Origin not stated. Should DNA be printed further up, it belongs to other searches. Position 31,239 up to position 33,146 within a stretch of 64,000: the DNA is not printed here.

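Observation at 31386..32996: Apparent fusion of a DUF924 domain with an RsbW/SpoIIAB-type anti-sigma-factor kinase (HATPase_c) domain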

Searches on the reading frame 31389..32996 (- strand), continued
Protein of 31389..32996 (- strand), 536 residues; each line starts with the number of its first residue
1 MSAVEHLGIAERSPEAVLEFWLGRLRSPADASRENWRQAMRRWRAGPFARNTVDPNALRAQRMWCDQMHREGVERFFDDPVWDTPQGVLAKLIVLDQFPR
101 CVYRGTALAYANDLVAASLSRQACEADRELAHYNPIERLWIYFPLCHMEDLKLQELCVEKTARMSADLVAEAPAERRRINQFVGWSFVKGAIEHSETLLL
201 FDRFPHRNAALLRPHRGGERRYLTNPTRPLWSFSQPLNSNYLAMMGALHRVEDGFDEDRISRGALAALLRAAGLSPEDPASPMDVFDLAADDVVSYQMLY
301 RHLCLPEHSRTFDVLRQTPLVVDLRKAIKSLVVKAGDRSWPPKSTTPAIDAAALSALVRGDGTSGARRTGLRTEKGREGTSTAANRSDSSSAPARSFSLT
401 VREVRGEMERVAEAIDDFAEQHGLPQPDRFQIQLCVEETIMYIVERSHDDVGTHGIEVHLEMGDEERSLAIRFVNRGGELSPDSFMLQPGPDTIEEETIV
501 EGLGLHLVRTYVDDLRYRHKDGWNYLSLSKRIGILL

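Call 16: find_encoding_contigs(protein=P0105, flank=8000, max_places=2)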
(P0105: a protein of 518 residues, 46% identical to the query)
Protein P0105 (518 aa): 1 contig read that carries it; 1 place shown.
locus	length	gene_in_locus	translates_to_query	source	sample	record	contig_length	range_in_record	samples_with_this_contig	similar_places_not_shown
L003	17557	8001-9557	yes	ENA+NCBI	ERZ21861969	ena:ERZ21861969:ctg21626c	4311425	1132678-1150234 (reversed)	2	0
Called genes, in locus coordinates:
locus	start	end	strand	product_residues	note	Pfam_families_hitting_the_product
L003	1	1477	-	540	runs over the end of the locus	PF00027:cNMP_binding, PF12797:Fer4_2 (faint), PF12837:Fer4_6 (faint), PF13247:Fer4_11, PF25160:LdpA_Fe-S-bd (weak), PF12838:Fer4_7 (weak), PF13187:Fer4_9 (weak), PF13237:Fer4_10 (weak), +1 more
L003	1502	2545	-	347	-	PF09699:Paired_CXXCH_1 (faint), PF13435:Cytochrome_C554, PF14522:Cytochrome_C7 (faint)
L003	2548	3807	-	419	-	PF00175:NAD_binding_1, PF00111:Fer2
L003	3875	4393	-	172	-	PF24307:DUF7486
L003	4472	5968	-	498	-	-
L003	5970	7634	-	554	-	PF02335:Cytochrom_C552 (faint), PF13435:Cytochrome_C554 (weak), PF14522:Cytochrome_C7 (faint)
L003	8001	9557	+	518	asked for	PF06041:DUF924, PF13581:HATPase_c_2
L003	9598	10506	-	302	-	PF07969:Amidohydro_3, PF01979:Amidohydro_1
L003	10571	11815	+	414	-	PF00501:AMP-binding, PF14535:AMP-binding_C_2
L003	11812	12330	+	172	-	PF00111:Fer2, PF01799:Fer2_2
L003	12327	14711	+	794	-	PF01315:Ald_Xan_dh_C, PF02738:MoCoBD_1, PF20256:MoCoBD_2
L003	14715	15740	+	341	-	PF00941:FAD_binding_5, PF03450:CO_deh_flav_C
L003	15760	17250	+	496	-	PF00350:Dynamin_N, PF01926:MMR_HSR1 (faint)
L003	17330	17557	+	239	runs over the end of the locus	PF09335:VTT_dom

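Call 17: find_encoding_contigs(protein=P0114, flank=8000, max_places=2)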
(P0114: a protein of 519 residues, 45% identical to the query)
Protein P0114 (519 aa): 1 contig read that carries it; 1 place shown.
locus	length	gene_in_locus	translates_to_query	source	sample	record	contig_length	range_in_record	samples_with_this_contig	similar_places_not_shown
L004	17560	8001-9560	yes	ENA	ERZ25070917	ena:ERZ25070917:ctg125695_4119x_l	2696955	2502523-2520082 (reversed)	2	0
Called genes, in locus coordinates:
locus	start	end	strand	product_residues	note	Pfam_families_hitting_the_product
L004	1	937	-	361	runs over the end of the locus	PF00005:ABC_tran, PF08352:oligo_HPY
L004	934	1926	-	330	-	PF00005:ABC_tran, PF13304:AAA_21 (weak), PF08352:oligo_HPY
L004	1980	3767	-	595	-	PF00496:SBP_bac_5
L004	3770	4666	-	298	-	PF12911:OppC_N, PF00528:BPD_transp_1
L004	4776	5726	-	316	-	PF19300:BPD_transp_1_N, PF00528:BPD_transp_1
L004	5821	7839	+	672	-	PF00092:VWA (weak), PF13519:VWA_2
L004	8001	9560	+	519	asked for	PF06041:DUF924, PF13581:HATPase_c_2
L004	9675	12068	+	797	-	PF13519:VWA_2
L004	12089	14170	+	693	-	PF00092:VWA (weak), PF13519:VWA_2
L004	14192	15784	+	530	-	PF13519:VWA_2 (weak)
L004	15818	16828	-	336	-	-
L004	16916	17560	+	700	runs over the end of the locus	PF00378:ECH_1, PF16113:ECH_2, PF02737:3HCDH_N, PF00725:3HCDH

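Call 18: find_related_loci(query=A1, collection=genome_contigs, flank=10000)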
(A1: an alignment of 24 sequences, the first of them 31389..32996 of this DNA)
Query A1 (536 aa) in genome_contigs; peptide patterns used: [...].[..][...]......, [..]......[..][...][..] (x = any residue, [..] = any of these).
600 stretches matched a pattern (row limit reached: there are more); 578 encode a relative of the query (tblastn E <= 1e-3); the best 80 are kept; 80 distinct loci.
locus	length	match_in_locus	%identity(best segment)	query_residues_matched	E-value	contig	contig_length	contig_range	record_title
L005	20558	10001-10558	39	17-223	3e-21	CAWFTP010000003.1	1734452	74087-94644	MAG: uncultured proteobacterium isolate MFD09603.bin.1.104 genome assembly, contig: contig_6262, whole genome shotgun se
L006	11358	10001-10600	36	10-225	4e-21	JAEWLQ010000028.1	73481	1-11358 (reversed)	MAG: Proteobacteria bacterium isolate OH_PBrB_96 k127_126957, whole genome shotgun sequence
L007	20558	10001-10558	32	17-224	1e-20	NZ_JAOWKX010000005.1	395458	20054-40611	Fluctibacter corallii strain AA17 NODE_5_length_395458_cov_49.122766, whole genome shotgun sequence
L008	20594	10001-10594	35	7-225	2e-20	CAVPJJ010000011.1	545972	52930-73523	MAG: uncultured Gammaproteobacteria bacterium isolate MFD09964.bin.2.35 genome assembly, contig: contig_9475, whole geno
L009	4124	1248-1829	34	15-226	1e-20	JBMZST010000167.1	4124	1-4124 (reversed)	MAG: Porticoccaceae bacterium isolate ME_XS_2302_7_bin_36 ME_XS_2302_7_bin_36_166, whole genome shotgun sequence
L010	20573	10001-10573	33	15-226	2e-20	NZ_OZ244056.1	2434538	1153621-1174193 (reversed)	MAG: Simkania sp. isolate 4bf22539-4948-455f-9ad4-f3850cc35ef8 chromosome 1, complete sequence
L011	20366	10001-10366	40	83-223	6e-20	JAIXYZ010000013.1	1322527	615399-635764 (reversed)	MAG: Hyphomicrobiales bacterium isolate D8_MAG_00033 pond_D8_MAG_00033_000000000005, whole genome shotgun sequence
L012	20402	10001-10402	41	84-226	9e-20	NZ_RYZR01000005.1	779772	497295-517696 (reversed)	Dyella dinghuensis strain DHOA06 scaffold5, whole genome shotgun sequence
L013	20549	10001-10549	33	13-225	2e-19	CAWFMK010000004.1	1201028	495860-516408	MAG: uncultured beta proteobacterium isolate MFD06526.bin.2.113 genome assembly, contig: contig_4334, whole genome shotg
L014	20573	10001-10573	33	13-224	3e-19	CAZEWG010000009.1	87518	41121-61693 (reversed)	MAG TPA_asm: uncultured Pseudomonadales bacterium isolate SRP268622_co1_410 genome assembly, contig: NODE_379_length_875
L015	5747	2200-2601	41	84-226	4e-19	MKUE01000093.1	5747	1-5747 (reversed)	MAG: Thiobacillus sp. 65-1059 scnpilot_expt_750_p_scaffold_5149, whole genome shotgun sequence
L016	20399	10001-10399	37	87-228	6e-19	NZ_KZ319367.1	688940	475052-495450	Marinobacter profundi strain PWS21 scaffold1, whole genome shotgun sequence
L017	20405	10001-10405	36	85-228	6e-19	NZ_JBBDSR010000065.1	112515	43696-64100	MAG: Marinobacter sp. isolate LejiaC_58_14 Lejia_C_359_length_112515_cov_8, whole genome shotgun sequence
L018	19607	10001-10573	33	15-225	8e-19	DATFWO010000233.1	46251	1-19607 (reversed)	MAG TPA_asm: Burkholderiales bacterium isolate SMAG_U9493 k141_10085445, whole genome shotgun sequence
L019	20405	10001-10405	41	83-226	1e-18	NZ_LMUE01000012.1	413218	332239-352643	Dyella sp. S184 NODE_16_length_413152_cov_13.558262, whole genome shotgun sequence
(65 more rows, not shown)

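Call 20: find_encoding_contigs(protein=P0117, flank=8000, max_places=2)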
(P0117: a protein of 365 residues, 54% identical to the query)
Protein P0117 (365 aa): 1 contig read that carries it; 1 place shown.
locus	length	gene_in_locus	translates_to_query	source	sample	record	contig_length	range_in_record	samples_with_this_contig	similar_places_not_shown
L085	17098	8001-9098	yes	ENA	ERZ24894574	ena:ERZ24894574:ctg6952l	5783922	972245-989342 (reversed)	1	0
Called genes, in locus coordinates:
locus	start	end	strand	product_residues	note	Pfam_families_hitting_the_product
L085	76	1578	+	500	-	PF00282:Pyridoxal_deC, PF00155:Aminotran_1_2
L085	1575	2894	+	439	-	PF00501:AMP-binding, PF14535:AMP-binding_C_2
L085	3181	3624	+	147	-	PF13581:HATPase_c_2, PF02518:HATPase_c (weak)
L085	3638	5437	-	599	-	PF01558:POR (weak), PF20169:DUF6537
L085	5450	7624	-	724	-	PF02775:TPP_enzyme_C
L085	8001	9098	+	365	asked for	PF06041:DUF924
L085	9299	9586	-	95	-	PF12762:DDE_Tnp_IS1595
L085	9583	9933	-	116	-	PF12762:DDE_Tnp_IS1595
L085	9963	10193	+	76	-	-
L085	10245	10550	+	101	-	PF01609:DDE_Tnp_1, PF13586:DDE_Tnp_1_2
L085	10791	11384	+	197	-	PF00353:HemolysinCabind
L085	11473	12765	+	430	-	PF13701:DDE_Tnp_1_4, PF01609:DDE_Tnp_1 (weak)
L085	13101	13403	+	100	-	-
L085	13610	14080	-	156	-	PF14588:YjgF_endoribonc, PF01042:Ribonuc_L-PSP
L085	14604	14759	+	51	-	-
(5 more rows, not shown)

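Call 21: find_encoding_contigs(protein=P0111, flank=8000, max_places=2)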
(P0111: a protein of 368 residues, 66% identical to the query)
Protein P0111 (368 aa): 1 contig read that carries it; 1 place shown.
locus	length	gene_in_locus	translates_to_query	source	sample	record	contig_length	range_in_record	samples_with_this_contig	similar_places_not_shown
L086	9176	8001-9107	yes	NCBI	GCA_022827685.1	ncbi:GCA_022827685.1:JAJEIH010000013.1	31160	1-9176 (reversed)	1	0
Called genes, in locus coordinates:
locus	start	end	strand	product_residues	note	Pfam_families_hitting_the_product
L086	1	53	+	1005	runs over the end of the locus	PF05378:Hydant_A_N, PF01968:Hydantoinase_A, PF19278:Hydant_A_C (weak)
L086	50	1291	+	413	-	PF04326:SLFN_AlbA_2, PF13749:HATPase_c_4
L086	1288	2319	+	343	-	PF01656:CbiA, PF02374:ArsA_ATPase (weak), PF09140:MipZ (faint), PF13614:AAA_31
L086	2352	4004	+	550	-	PF02538:Hydantoinase_B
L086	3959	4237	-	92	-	-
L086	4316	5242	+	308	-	PF00849:PseudoU_synth_2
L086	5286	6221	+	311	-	PF00140:Sigma70_r1_2 (weak), PF04542:Sigma70_r2, PF04545:Sigma70_r4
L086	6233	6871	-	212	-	PF00484:Pro_CA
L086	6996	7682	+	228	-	PF01965:DJ-1_PfpI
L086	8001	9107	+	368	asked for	PF06041:DUF924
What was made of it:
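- On Partner-switching system (anti-sigma kinase, STAS antagonist, PP2C, sigma factor): The only sigma-70 gene seen (L086) is 1.8 kb upstream of a gene truncated by the contig end, and it does not recur (call 21).
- Tried and rejected: P0111 ends 69 bp from the end of its contig, so it is probably truncated by the contig end (call 21).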

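Call 29: predict_structure(alignment_id=A2)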
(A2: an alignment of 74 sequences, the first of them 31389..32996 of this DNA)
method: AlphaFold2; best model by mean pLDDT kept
length: 536 residues; sequences in the alignment: 74
mean_pLDDT: 83.6   pTM: 0.68
mean pLDDT of the five models: 83.6, 83.5, 82.7, 81.6, 79.1
residues with pLDDT >= 90: 297; 70-90: 140; 50-70: 57; < 50: 42
segments of 3 or more residues with pLDDT < 50: 1-4, 362-391, 488-490, 496-498
pLDDT, mean of each block of 10 residues (from residue 1): 53 94 95 90 79 81 96 95 97 96 94 96 94 97 95 96 97 92 90 90 91 88 76 78 95 86 95 94 95 96 97 97 93 67 68 91 37 29 32 74 74 87 85 89 77 79 84 91 63 51 76 92 93 71
secondary structure, 60 per line:
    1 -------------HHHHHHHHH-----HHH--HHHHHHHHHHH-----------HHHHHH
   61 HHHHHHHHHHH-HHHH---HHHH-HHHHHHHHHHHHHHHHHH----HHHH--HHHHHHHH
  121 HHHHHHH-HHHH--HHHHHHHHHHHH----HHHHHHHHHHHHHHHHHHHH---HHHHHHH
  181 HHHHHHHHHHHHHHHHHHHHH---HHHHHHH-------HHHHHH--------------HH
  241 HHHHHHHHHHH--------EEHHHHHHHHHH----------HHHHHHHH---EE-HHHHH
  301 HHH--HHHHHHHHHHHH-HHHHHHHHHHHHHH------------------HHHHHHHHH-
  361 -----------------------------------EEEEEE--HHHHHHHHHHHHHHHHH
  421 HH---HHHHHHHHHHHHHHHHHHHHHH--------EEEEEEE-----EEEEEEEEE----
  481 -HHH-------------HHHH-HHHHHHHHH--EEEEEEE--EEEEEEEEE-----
elements in order: H14-22 H33-43 H55-71 H73-76 H80-83 H85-102 H107-110 H113-127 H129-132 H135-146 H151-170 H174-201 H205-211 H219-224 H239-251 H262-271 H282-289 H296-303 H306-317 H319-332 H351-359 E396-401 H404-422 H426-447 E456-462 E468-476 H498-501 H503-511 E514-520 E523-531
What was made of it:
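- Checked: The Ser/Thr/Arg/Gly-rich linker (aa ~360-395) is predicted to be disordered (pLDDT below 50 for aa 362-391, call 29).
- The AlphaFold output gives no inter-domain error map, and a pTM of 0.68 does not demonstrate docking (call 29).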

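Call 46: search_protein_families(library=pfam, proteins=[L014:12878-14809:+, L016:12471-14387:+, L005:7769-8734:+, L007:8173-9078:+, L013:7494-8675:-, L012:7338-7883:+], max_evalue=0.001)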
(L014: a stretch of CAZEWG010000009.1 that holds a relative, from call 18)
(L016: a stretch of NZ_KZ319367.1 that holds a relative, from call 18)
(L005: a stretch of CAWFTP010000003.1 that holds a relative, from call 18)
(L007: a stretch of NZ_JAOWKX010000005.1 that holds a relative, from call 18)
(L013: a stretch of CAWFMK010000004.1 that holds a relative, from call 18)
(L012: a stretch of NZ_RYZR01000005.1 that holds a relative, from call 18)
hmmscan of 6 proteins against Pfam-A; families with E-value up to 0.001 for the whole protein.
L014:12878-14809:+ (644 aa): 13 families
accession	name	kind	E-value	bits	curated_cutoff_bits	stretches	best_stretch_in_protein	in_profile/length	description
PF00005.33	ABC_tran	-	1.9e-53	181.2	25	2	27-189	1-137/137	ABC transporter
PF16326.10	ABC_tran_CTD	-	1e-21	77.4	32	1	573-641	1-68/69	ABC transporter C-terminal domain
PF13304.12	AAA_21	-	1.2e-15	58.8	27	1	354-402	3-57/304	AAA domain, putative AbiEii toxin, Type IV TA system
PF12848.13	ABC_tran_Xtn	-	3.8e-12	46.6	25.9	1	228-304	1-80/85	ABC transporter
PF02463.25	SMC_N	-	1.9e-07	31.2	40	0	354-518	28-215/220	RecF/RecN/SMC N terminal domain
PF13476.12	AAA_23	-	9.4e-07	30.1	27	0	40-58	22-40/201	AAA domain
PF13555.12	AAA_29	-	9.3e-06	25.7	27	0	31-54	16-39/61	P-loop containing region of AAA domain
PF01926.29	MMR_HSR1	-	1e-05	26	21.9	0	39-60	1-22/113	50S ribosome-binding GTPase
PF13175.12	AAA_15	-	2.3e-05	24.6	32.1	0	39-57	25-43/374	AAA ATPase domain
PF03193.22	RsgA_GTPase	-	7.6e-05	23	30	0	34-61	104-130/174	RsgA GTPase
PF13191.12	AAA_16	-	9e-05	23.5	32.6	0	353-486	27-154/167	AAA ATPase domain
PF13401.12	AAA_22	-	0.00016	22.5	27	0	355-484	10-104/130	AAA domain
PF00350.29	Dynamin_N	-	0.00035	21.1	27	0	40-65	1-27/168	Dynamin family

L016:12471-14387:+ (639 aa): 14 families
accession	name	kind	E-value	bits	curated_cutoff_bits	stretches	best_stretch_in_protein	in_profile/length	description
PF00005.33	ABC_tran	-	2.6e-50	171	25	2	19-181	1-137/137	ABC transporter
PF16326.10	ABC_tran_CTD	-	4.7e-19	68.8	32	1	566-635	1-69/69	ABC transporter C-terminal domain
PF13304.12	AAA_21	-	7.9e-12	46.3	27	0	410-498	213-304/304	AAA domain, putative AbiEii toxin, Type IV TA system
PF12848.13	ABC_tran_Xtn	-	1.1e-09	38.7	25.9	1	220-295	1-78/85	ABC transporter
PF13191.12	AAA_16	-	1.9e-08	35.4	32.6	1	347-480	29-156/167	AAA ATPase domain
PF02463.25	SMC_N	-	4.8e-08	33.1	40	1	412-500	115-205/220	RecF/RecN/SMC N terminal domain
PF00004.35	AAA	-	5e-06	27.4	21.2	0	347-367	3-23/131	ATPase family associated with various cellular activities (AAA)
PF06414.18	Zeta_toxin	-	6.5e-06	26.2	22.3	0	34-87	21-76/199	Zeta toxin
PF13555.12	AAA_29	-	2.3e-05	24.5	27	0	22-46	15-39/61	P-loop containing region of AAA domain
PF05729.18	NACHT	-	8e-05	23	26.7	0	31-52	2-23/167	NACHT domain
PF13401.12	AAA_22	-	0.00013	22.7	27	0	347-425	10-79/130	AAA domain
PF00006.31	ATP-synt_ab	-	0.00017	21.7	29.5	0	334-360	6-32/213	ATP synthase alpha/beta family, nucleotide-binding domain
PF02367.23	TsaE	-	0.00083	19.8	26.6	0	338-367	17-46/128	Threonylcarbamoyl adenosine biosynthesis protein TsaE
PF07728.20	AAA_5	-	0.00097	19.6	22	0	347-367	4-24/139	AAA domain (dynein-related subfamily)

L005:7769-8734:+ (322 aa): 2 families
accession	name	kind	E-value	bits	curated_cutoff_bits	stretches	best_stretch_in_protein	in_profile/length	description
PF03466.25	LysR_substrate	-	3.9e-37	128.1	28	1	95-295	6-208/209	LysR substrate binding domain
PF00126.33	HTH_1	-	1.9e-23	82.6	26.6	1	9-68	1-60/60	Bacterial regulatory helix-turn-helix protein, lysR family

L007:8173-9078:+ (302 aa): 2 families
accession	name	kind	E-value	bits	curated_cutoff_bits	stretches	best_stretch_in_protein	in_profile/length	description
PF03466.25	LysR_substrate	-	3e-37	128.5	28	1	88-293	3-207/209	LysR substrate binding domain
PF00126.33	HTH_1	-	2.2e-14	53.6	26.6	1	6-61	4-59/60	Bacterial regulatory helix-turn-helix protein, lysR family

L013:7494-8675:- (394 aa): 4 families
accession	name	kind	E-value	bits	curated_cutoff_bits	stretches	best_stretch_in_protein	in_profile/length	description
PF00441.29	Acyl-CoA_dh_1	-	8.7e-33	114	22.4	1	239-371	1-133/150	Acyl-CoA dehydrogenase, C-terminal domain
PF02771.21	Acyl-CoA_dh_N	-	8.3e-22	78.1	22.9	1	10-117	4-113/113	Acyl-CoA dehydrogenase, N-terminal domain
PF02770.24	Acyl-CoA_dh_M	-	1.4e-18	67.3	33.3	1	122-226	1-96/97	Acyl-CoA dehydrogenase, middle domain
PF08028.16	Acyl-CoA_dh_2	-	1.2e-11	45.4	22.7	1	266-367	13-124/134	Acyl-CoA dehydrogenase, C-terminal domain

L012:7338-7883:+ (182 aa): 3 families
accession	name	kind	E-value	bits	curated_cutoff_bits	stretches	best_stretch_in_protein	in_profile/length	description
PF00578.27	AhpC-TSA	-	2.6e-43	147.3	26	1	32-156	1-123/124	AhpC/TSA family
PF08534.16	Redoxin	-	4.8e-26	91.8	26.6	1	31-169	1-143/148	Redoxin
PF02630.20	SCO1-SenC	-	0.00067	20.1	22.8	0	38-95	3-60/134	SCO1/SenC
